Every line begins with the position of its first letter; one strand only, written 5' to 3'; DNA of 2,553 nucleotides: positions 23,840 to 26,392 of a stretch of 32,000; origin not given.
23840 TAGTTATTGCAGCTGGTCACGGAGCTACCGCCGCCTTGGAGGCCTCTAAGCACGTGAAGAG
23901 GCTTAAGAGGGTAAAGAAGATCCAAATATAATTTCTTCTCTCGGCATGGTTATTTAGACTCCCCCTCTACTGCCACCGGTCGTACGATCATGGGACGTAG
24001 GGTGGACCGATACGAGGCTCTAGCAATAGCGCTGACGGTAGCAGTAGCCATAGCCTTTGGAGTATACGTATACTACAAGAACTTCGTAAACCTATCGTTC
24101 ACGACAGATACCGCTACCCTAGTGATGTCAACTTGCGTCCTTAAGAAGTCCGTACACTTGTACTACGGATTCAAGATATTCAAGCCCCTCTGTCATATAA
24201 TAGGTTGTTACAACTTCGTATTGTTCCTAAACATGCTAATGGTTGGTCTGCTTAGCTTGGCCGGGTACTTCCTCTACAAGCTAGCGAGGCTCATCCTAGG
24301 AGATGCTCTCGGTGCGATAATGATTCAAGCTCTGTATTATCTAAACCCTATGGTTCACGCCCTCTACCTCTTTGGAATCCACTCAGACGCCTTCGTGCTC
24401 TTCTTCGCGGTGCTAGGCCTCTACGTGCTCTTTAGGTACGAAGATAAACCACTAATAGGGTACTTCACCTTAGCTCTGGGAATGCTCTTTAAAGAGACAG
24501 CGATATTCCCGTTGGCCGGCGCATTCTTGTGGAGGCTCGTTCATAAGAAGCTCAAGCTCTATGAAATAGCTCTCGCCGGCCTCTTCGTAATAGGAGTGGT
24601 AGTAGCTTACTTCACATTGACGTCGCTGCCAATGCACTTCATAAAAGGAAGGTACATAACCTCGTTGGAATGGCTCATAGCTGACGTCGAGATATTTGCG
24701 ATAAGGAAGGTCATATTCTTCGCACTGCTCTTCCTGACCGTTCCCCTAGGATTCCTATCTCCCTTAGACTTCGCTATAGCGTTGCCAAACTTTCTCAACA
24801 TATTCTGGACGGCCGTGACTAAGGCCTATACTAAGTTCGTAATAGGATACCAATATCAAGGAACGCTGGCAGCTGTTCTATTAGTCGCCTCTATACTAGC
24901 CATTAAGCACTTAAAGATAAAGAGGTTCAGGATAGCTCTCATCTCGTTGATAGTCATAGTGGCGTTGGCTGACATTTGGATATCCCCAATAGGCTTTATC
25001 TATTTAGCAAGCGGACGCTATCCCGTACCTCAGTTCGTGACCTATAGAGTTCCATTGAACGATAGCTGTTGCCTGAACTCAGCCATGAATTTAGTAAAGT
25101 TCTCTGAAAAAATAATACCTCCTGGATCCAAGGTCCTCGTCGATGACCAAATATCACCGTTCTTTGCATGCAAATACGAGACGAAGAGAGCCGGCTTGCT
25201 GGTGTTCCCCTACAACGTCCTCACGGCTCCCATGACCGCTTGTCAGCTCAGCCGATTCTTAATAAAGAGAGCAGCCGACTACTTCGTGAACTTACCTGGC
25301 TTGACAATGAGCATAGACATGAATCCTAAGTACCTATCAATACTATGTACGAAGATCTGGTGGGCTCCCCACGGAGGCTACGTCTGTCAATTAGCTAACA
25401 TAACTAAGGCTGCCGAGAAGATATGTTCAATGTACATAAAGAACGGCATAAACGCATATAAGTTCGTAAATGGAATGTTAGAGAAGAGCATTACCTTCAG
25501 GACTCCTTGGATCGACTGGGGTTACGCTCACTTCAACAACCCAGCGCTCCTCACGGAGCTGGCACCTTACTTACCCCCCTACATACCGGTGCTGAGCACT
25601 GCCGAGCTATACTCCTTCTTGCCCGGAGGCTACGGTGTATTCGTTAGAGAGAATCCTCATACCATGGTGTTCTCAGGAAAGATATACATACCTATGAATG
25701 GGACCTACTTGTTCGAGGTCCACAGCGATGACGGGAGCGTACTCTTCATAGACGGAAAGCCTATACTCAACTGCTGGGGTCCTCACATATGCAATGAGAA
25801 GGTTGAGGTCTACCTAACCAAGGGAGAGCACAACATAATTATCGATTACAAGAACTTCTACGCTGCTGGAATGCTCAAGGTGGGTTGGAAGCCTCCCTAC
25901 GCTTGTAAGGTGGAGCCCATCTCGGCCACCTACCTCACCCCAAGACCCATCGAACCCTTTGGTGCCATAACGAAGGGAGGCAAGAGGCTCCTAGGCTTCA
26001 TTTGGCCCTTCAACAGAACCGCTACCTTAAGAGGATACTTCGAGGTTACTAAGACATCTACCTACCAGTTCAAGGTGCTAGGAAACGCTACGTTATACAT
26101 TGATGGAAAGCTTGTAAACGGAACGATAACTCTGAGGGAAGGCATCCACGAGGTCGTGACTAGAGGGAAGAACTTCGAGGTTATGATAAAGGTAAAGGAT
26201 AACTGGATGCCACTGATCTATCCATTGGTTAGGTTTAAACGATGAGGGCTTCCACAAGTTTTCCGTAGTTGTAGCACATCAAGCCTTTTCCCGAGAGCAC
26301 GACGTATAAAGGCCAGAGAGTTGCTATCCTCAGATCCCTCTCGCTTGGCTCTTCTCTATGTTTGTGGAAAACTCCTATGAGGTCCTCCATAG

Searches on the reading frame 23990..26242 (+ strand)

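Call 99: search_protein_families(library=pfam, proteins=[window:23990-26242:+], max_evalue=0.001)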
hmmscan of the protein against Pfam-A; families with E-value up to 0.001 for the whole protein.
window:23990-26242:+ (751 aa): 3 families
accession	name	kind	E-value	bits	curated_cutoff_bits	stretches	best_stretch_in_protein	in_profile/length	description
PF07691.17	PA14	-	5.3e-16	59.2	24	1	559-640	48-140/147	PA14 domain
PF09852.15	DUF2079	-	5.1e-12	46.1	28.2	1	70-411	56-405/459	Predicted membrane protein (DUF2079)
PF10528.15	GLEYA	-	5e-05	24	26.2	0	558-604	2-46/91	GLEYA domain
